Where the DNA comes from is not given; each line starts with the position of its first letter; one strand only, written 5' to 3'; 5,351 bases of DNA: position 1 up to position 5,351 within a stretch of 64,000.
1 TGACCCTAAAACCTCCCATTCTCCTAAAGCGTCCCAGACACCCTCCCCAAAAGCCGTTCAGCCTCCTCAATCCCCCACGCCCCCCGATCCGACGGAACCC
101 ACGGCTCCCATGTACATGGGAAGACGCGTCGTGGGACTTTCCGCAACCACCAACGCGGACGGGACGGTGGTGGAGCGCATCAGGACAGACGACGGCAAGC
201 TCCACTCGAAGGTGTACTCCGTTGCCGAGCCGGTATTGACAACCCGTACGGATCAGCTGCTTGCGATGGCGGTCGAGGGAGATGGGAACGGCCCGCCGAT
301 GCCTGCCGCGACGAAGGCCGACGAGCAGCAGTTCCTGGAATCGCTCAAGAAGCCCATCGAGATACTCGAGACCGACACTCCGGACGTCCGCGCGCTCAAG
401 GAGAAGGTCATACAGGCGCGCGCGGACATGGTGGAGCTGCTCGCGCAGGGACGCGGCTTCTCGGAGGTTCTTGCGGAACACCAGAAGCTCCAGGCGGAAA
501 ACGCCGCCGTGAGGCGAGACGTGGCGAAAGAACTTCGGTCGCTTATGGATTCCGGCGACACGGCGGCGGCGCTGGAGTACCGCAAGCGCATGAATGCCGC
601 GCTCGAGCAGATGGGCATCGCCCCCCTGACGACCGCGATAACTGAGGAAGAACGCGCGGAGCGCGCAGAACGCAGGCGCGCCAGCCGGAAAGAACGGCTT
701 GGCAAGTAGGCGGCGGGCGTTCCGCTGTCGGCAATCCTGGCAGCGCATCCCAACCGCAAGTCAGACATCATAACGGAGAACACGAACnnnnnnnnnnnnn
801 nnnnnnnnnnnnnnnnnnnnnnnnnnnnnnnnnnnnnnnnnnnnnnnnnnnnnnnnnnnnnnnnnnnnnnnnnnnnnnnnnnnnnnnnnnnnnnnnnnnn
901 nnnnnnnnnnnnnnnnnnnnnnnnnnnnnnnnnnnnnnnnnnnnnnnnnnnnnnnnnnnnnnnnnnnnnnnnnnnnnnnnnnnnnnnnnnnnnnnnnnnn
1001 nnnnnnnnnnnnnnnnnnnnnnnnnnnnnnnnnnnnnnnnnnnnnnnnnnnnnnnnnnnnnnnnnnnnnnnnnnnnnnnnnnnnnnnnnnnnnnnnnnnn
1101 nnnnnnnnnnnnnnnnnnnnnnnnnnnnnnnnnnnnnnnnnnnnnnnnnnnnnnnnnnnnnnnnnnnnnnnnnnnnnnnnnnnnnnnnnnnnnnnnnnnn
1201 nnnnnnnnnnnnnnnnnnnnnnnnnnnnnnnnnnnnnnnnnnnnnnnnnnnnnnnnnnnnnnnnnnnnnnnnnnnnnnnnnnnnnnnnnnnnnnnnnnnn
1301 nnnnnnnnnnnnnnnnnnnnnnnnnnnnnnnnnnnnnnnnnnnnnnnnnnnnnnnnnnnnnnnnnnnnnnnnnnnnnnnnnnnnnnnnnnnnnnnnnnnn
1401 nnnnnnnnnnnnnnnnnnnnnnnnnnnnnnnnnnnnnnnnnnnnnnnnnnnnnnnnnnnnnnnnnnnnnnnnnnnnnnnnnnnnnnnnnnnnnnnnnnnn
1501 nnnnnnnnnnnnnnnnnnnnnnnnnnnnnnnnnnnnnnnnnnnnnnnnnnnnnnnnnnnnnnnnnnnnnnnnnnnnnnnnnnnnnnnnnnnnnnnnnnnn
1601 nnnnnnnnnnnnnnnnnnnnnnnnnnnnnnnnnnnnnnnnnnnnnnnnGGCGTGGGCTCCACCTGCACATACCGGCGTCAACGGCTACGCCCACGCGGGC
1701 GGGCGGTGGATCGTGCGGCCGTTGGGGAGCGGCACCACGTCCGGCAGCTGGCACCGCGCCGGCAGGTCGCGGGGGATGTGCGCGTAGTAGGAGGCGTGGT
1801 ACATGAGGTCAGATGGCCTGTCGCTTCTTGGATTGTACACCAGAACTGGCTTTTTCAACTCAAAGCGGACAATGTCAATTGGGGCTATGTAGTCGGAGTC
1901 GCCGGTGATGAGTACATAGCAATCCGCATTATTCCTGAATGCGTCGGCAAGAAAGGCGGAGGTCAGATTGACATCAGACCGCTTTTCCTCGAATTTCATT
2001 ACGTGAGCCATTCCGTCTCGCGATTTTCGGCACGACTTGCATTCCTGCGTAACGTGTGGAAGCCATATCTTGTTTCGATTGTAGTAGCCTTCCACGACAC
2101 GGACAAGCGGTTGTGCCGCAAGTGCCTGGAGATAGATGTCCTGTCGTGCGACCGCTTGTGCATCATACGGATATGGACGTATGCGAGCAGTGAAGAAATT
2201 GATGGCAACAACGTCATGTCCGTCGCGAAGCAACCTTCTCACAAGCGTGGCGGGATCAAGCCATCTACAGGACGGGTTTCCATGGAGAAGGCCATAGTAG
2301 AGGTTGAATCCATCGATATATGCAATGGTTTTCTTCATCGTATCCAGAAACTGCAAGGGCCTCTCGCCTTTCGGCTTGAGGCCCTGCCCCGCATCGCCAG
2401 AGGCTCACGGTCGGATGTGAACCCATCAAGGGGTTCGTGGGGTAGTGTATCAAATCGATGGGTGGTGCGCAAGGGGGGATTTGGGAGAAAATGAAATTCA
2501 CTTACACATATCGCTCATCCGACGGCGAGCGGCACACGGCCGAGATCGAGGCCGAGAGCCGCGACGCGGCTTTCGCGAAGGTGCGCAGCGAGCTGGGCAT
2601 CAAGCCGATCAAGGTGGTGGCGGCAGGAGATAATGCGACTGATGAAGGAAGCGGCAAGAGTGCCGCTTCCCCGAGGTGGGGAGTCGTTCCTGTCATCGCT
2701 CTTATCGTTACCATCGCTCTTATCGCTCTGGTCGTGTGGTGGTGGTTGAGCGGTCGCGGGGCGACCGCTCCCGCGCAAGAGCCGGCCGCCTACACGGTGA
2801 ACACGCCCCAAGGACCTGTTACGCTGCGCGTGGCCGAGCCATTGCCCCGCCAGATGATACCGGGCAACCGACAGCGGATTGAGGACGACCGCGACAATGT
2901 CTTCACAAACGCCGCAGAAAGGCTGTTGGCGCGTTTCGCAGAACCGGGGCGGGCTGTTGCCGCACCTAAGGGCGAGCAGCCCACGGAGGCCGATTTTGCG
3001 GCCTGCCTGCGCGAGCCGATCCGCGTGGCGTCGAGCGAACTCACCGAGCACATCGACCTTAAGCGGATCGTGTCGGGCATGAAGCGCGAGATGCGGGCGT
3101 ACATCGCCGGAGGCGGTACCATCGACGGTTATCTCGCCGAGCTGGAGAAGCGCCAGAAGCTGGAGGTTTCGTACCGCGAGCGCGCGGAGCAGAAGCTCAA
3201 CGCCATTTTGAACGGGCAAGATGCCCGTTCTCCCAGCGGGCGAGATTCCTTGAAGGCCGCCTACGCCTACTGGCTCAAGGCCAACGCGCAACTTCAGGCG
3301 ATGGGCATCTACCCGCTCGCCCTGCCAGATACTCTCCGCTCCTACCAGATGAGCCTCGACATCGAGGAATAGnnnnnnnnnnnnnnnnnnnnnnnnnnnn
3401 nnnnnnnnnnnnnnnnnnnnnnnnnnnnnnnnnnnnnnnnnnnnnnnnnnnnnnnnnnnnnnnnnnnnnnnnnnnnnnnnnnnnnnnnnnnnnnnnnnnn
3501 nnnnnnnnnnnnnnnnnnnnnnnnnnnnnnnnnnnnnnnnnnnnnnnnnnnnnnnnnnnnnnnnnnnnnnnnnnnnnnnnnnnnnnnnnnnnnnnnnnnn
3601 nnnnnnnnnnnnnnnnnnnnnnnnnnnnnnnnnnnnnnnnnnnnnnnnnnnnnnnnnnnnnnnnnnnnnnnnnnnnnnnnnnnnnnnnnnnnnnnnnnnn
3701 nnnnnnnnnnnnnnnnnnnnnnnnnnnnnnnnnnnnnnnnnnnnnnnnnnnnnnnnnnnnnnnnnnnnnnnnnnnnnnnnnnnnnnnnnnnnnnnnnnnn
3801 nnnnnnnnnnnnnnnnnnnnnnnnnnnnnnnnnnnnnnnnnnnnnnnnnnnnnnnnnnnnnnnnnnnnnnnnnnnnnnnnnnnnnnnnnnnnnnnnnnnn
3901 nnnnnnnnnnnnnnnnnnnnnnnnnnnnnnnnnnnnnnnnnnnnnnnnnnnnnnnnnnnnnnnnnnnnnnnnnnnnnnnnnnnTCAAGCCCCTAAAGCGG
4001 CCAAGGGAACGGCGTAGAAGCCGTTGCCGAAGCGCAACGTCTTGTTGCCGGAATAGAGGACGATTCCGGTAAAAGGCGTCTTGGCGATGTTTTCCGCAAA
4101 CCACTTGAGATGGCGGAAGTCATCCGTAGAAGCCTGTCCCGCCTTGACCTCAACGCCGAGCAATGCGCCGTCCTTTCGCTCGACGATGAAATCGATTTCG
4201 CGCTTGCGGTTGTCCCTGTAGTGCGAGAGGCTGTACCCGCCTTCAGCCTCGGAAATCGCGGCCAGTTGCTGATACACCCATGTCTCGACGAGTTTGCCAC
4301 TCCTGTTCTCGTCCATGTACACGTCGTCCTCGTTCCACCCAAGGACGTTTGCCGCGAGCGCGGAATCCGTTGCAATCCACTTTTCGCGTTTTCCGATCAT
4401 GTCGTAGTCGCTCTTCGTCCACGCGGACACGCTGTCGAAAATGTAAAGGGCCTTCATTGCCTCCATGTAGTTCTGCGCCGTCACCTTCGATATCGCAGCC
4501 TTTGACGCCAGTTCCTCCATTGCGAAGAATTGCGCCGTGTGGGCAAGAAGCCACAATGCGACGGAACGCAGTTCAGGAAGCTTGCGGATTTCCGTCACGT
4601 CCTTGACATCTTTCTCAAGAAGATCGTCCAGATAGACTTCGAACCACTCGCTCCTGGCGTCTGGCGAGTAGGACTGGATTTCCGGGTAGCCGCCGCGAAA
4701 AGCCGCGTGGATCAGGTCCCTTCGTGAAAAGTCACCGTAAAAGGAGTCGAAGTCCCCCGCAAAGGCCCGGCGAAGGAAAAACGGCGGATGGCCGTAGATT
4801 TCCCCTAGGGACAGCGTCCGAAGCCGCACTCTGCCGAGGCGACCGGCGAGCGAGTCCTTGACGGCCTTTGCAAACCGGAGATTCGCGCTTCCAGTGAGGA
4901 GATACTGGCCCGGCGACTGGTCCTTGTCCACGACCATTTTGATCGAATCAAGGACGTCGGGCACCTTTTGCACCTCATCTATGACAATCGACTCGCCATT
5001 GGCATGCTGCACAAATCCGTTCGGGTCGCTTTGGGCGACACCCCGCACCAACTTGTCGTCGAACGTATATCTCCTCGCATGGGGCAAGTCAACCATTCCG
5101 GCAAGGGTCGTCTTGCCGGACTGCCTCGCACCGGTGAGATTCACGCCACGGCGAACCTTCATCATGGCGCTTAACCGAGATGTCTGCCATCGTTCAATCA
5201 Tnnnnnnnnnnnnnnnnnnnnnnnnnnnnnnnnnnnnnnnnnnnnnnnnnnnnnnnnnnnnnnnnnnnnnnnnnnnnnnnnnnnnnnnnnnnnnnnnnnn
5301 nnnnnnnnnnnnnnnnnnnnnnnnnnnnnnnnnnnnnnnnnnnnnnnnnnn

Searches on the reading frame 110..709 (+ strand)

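Call 4: search_protein_families(library=pfam, proteins=[window:110-709:+], max_evalue=1)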
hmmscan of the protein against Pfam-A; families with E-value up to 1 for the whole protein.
window:110-709:+ (199 aa): 4 families
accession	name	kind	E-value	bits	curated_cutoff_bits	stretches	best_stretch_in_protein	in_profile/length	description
PF09391.15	DUF2000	-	0.022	15.1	25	0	65-122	37-95/133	Protein of unknown function (DUF2000)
PF14357.11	DUF4404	-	0.033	15.3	27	0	119-167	10-59/83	Domain of unknown function (DUF4404)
PF04632.18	FUSC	-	0.037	13.1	30.9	1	79-183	200-306/660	Fusaric acid resistance protein family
PF09602.15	PhaP_Bmeg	-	0.14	12.6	28.3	0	68-111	28-71/168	Polyhydroxyalkanoic acid inclusion protein (PhaP_Bmeg)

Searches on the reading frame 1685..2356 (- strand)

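Call 6: search_protein_families(library=ncbifam, proteins=[window:1685-2356:-], max_evalue=1)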
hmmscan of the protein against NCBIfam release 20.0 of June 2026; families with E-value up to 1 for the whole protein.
window:1685-2356:- (223 aa): 0 families

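Call 76: search_protein_families(library=padloc, proteins=[window:1685-2356:-], max_evalue=0.01)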
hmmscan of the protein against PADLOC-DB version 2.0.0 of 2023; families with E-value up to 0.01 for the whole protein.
window:1685-2356:- (223 aa): 1 family
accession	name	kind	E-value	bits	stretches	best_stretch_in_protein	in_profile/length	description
PDLC04163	HEC-09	-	3.7e-44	148.8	1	7-222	1-202/203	-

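Call 77: search_protein_families(library=phrogs, proteins=[window:1685-2356:-], max_evalue=0.01)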
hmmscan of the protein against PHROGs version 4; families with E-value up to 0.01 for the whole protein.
window:1685-2356:- (223 aa): 1 family
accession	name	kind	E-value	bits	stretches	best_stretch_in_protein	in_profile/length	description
phrog_7929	-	unknown function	3.1e-37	129.4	1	6-222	2-209/210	-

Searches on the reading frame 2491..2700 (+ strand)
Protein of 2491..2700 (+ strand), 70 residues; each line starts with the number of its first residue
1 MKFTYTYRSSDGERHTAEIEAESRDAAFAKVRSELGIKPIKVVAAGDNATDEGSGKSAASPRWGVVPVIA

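Call 25: search_protein_families(library=ncbifam, proteins=[window:2491-2700:+], max_evalue=10)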
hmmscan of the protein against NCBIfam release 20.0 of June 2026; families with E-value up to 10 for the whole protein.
window:2491-2700:+ (70 aa): 2 families
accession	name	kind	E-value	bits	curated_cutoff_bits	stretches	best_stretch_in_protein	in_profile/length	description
TIGR02120.1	GspF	equivalog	0.0075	15.5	424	1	3-60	1-57/401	type II secretion system inner membrane protein GspF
NF052606.1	T4PiliAsmPilCMyx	equivalog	0.029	13.2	700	1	2-43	21-61/419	type IV pilus assembly protein PilC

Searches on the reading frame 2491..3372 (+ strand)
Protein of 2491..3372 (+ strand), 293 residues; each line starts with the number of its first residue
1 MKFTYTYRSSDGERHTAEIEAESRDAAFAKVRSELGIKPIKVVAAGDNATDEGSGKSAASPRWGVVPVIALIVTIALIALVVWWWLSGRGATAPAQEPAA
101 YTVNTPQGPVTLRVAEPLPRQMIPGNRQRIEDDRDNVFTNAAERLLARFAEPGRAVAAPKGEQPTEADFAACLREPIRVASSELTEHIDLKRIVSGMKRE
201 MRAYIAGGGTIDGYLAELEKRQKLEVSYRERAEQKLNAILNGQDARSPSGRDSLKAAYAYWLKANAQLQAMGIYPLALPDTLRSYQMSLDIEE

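Call 4: search_protein_families(library=pfam, proteins=[window:2491-3372:+], max_evalue=1)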
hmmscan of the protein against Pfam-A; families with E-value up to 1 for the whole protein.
window:2491-3372:+ (293 aa): 1 family
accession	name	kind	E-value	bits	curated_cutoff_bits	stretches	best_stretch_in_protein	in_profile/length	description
PF00702.32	Hydrolase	-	0.16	12.8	26.4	1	21-58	153-190/191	haloacid dehalogenase-like hydrolase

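Call 6: search_protein_families(library=ncbifam, proteins=[window:2491-3372:+], max_evalue=1)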
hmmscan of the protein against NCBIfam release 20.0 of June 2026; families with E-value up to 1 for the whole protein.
window:2491-3372:+ (293 aa): 4 families
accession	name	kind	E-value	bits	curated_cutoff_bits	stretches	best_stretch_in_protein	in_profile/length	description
TIGR02120.1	GspF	equivalog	0.093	11.9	424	1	3-62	1-59/401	type II secretion system inner membrane protein GspF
TIGR03931.1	T7SS_Rv3446c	hypoth_equivalog_domain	0.094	13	47.6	1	69-161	4-74/194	type VII secretion-associated protein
NF041023.1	PP0621_fam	subfamily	0.22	11.8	45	1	71-100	3-32/71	PP0621 family protein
TIGR01497.1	kdpB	equivalog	0.25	9.4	527.9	1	194-240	468-514/675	potassium-transporting ATPase subunit KdpB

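Call 7: find_homologous_proteins(query=window:2491-3372:+, max_evalue=0.001)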
Query window:2491-3372:+ (293 aa): 686 proteins with E <= 0.001 among 8000 candidates; the best 120 are listed.
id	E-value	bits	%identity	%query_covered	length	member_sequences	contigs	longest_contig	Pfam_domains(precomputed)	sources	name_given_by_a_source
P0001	4.1e-186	635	99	100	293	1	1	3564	PF28597.1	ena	-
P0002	1.4e-182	623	97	100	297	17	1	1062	PF28597.1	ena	-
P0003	4.5e-182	622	97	100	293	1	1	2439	PF28597.1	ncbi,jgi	jgi:hypothetical protein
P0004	2.9e-180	616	96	100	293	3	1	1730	PF28597.1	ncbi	-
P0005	1.1e-179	614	96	100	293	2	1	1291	PF28597.1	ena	-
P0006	5.2e-179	612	96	100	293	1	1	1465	PF28597.1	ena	-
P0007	1.0e-178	611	95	100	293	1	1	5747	PF28597.1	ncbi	-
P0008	1.5e-178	610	94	100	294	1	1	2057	PF28597.1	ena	-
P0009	2.6e-178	609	95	100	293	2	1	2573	PF28597.1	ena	-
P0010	8.0e-176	601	93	100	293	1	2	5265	PF28597.1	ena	-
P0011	3.1e-149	514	80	100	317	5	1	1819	PF28597.1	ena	-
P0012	2.6e-148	511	79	100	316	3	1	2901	PF28597.1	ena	-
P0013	3.1e-148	511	74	100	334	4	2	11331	PF28597.1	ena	-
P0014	3.6e-148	510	77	100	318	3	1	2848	PF28597.1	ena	-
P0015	1.0e-146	506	81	100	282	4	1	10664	PF28597.1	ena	-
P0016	1.5e-145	502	75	100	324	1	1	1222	PF28597.1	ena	-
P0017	1.3e-144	499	76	100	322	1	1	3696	PF28597.1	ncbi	-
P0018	1.4e-144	499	77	100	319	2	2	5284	PF28597.1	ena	-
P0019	1.4e-143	495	73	100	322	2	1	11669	PF28597.1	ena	-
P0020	2.8e-143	494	74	100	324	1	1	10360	PF28597.1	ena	-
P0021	2.3e-142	491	74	100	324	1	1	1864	PF28597.1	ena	-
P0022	2.9e-142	491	79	100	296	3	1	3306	PF28597.1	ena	-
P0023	4.7e-142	490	77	100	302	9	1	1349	PF28597.1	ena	-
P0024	3.6e-141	487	79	100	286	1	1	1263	PF28597.1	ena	-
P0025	3.7e-141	487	78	100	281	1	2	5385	PF28597.1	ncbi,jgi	jgi:hypothetical protein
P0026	1.6e-136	472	77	100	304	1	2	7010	PF28597.1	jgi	-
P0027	8.4e-132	457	74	100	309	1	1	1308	PF28597.1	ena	-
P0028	4.2e-130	451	73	100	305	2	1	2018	PF28597.1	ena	-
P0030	9.7e-129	447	72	100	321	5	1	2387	PF28597.1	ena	-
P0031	1.7e-128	446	68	100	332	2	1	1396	PF28597.1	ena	-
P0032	1.6e-127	443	71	100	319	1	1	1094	PF28597.1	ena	-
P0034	2.6e-127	442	71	100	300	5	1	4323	PF28597.1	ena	-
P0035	4.0e-127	441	70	100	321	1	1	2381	PF28597.1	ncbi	-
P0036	6.6e-125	434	71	100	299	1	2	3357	PF28597.1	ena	-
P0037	2.4e-124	432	67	100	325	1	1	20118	PF28597.1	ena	-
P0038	2.8e-124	432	68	100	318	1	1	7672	PF28597.1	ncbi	-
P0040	3.5e-124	432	66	100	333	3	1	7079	PF28597.1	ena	-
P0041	1.1e-123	430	70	100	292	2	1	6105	PF28597.1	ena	-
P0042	1.7e-123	429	69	100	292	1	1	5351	PF28597.1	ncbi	-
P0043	2.7e-123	429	65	100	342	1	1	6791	PF28597.1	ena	-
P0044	3.6e-122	425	70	100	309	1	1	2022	PF28597.1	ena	-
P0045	5.7e-122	425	68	100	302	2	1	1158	PF28597.1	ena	-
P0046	1.2e-121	423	67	100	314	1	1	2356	PF28597.1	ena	-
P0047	5.3e-121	421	69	100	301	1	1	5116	PF28597.1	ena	-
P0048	1.4e-120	420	61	100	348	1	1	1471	PF28597.1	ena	-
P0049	2.1e-120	419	69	100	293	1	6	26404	PF28597.1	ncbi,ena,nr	ncbi:MAG: hypothetical protein IJL17_18655 [Kiritimatiellae bacterium]|nr:hypothetical protein [Kiri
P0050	3.4e-120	419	67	100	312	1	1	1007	PF28597.1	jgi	-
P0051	3.6e-120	419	70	100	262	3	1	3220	PF28597.1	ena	-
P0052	3.9e-120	418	66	100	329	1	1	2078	PF28597.1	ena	-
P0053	4.1e-120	418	67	100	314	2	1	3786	PF28597.1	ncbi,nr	ncbi:MAG: hypothetical protein IJJ84_14655 [Kiritimatiellae bacterium]|nr:hypothetical protein [Kiri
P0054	5.1e-120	418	67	100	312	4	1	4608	PF28597.1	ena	-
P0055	7.4e-120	418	62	100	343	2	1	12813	PF28597.1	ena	-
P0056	2.5e-119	416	69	100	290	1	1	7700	PF28597.1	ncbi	-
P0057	2.9e-119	416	68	100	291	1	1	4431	PF28597.1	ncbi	-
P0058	2.0e-118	413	68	100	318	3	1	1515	PF28597.1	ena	-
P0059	2.5e-118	413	68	100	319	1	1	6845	PF28597.1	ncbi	-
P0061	9.3e-118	411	64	100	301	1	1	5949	PF28597.1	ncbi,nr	ncbi:MAG: hypothetical protein IJI36_05830 [Kiritimatiellae bacterium]|nr:hypothetical protein [Kiri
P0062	2.4e-117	409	66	100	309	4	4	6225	PF28597.1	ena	-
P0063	1.1e-116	407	68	100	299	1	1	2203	PF28597.1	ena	-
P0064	1.2e-116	407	58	100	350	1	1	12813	PF28597.1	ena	-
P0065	6.2e-116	405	60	100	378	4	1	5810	PF28597.1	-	-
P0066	8.9e-116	404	68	100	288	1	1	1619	PF28597.1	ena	-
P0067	2.1e-115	403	69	100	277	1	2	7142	PF28597.1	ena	-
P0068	4.1e-115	402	69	100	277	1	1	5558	PF28597.1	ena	-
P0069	5.6e-115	402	68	100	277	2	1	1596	PF28597.1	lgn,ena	-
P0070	9.4e-115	401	68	100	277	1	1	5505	PF28597.1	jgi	-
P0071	6.2e-114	398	66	100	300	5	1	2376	PF28597.1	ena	-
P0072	7.1e-114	398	68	100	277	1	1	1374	PF28597.1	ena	-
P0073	2.5e-113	396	64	100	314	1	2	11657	PF28597.1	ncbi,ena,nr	ncbi:MAG: hypothetical protein J6V72_22075 [Kiritimatiellae bacterium]|nr:hypothetical protein [Kiri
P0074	3.8e-113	396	66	100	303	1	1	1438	PF28597.1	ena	-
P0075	1.4e-112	394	65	100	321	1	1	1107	PF28597.1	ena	-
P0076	7.7e-112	391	62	100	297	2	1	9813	PF28597.1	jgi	-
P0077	2.2e-111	390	61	100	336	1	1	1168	PF28597.1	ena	-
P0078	6.2e-111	388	68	100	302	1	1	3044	PF28597.1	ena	-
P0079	1.5e-110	387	64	100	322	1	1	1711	PF28597.1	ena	-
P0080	6.4e-110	385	64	100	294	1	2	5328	PF28597.1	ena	-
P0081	5.5e-109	382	61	100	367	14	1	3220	PF28597.1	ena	-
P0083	6.3e-108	378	57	100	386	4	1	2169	PF28597.1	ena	-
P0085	2.5e-107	376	78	47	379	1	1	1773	PF28597.1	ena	-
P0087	1.8e-106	374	57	100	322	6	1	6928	PF28597.1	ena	-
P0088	1.9e-106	374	59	100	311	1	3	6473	PF28597.1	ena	-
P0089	2.3e-106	373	59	100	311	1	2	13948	PF28597.1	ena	-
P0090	2.3e-106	373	59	100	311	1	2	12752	PF28597.1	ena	-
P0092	3.4e-106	373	61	100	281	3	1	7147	PF28597.1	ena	-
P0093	3.7e-106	373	61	100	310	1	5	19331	PF28597.1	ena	-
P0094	6.3e-106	372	59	100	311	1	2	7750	PF28597.1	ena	-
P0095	6.8e-106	372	64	100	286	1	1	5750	PF28597.1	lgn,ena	-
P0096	9.5e-106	371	80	47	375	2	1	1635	PF28597.1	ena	-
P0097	1.0e-105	371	57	100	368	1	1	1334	PF28597.1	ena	-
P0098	1.1e-105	371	65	100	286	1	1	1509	PF28597.1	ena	-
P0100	3.6e-105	369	59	100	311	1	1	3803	PF28597.1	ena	-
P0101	3.8e-105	369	57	100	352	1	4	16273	PF28597.1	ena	-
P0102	3.9e-105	369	61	100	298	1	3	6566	PF28597.1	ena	-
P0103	4.8e-105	369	59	100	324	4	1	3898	PF28597.1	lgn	-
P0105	8.1e-105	368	62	100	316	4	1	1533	PF28597.1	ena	-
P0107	1.1e-104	368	65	100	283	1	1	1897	PF28597.1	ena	-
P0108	1.5e-104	367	60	100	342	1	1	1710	PF28597.1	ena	-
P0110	2.7e-104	367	57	100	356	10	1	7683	PF28597.1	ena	-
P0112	3.4e-104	366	60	100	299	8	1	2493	PF28597.1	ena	-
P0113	3.5e-104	366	57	100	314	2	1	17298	PF28597.1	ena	-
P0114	5.3e-104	366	59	100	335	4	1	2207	PF28597.1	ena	-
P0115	6.2e-104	365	59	100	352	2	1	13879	PF28597.1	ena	-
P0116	7.1e-104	365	61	100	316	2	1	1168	PF28597.1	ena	-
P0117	1.0e-103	365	59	100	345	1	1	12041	PF28597.1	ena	-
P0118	1.2e-103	364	61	100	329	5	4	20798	PF28597.1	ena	-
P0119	1.5e-103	364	55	100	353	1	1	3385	PF28597.1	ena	-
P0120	1.7e-103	364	61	100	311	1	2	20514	PF28597.1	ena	-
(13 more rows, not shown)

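Call 76: search_protein_families(library=padloc, proteins=[window:2491-3372:+], max_evalue=0.01)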
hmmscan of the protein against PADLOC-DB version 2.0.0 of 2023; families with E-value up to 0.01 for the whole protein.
window:2491-3372:+ (293 aa): 0 families

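Call 77: search_protein_families(library=phrogs, proteins=[window:2491-3372:+], max_evalue=0.01)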
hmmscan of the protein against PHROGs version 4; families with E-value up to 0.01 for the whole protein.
window:2491-3372:+ (293 aa): 0 families

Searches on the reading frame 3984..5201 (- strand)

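Call 76: search_protein_families(library=padloc, proteins=[window:3984-5201:-], max_evalue=0.01)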
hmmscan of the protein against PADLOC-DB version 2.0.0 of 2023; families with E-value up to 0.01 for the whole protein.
window:3984-5201:- (405 aa): 7 families
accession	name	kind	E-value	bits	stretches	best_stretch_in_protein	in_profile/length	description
PDLC04790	PDC-S01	-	2.1e-119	397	1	1-403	11-417/422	-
PDLC04789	PDC-S01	-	1.8e-39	133.8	1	1-378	1-362/375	-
PDLC04791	PDC-S01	-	5.7e-26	89.1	1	1-372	1-367/395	-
PDLC04787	PDC-S01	-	4.1e-24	83.2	1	2-350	11-353/412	-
PDLC04792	PDC-S01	-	3.2e-12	43.8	1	296-359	329-389/452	-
PDLC04786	PDC-S01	-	4.7e-12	43.4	1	254-371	283-401/439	-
PDLC04788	PDC-S01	-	3.5e-11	40.7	1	73-374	89-400/448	-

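Call 77: search_protein_families(library=phrogs, proteins=[window:3984-5201:-], max_evalue=0.01)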
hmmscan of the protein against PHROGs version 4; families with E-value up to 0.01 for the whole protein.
window:3984-5201:- (405 aa): 0 families
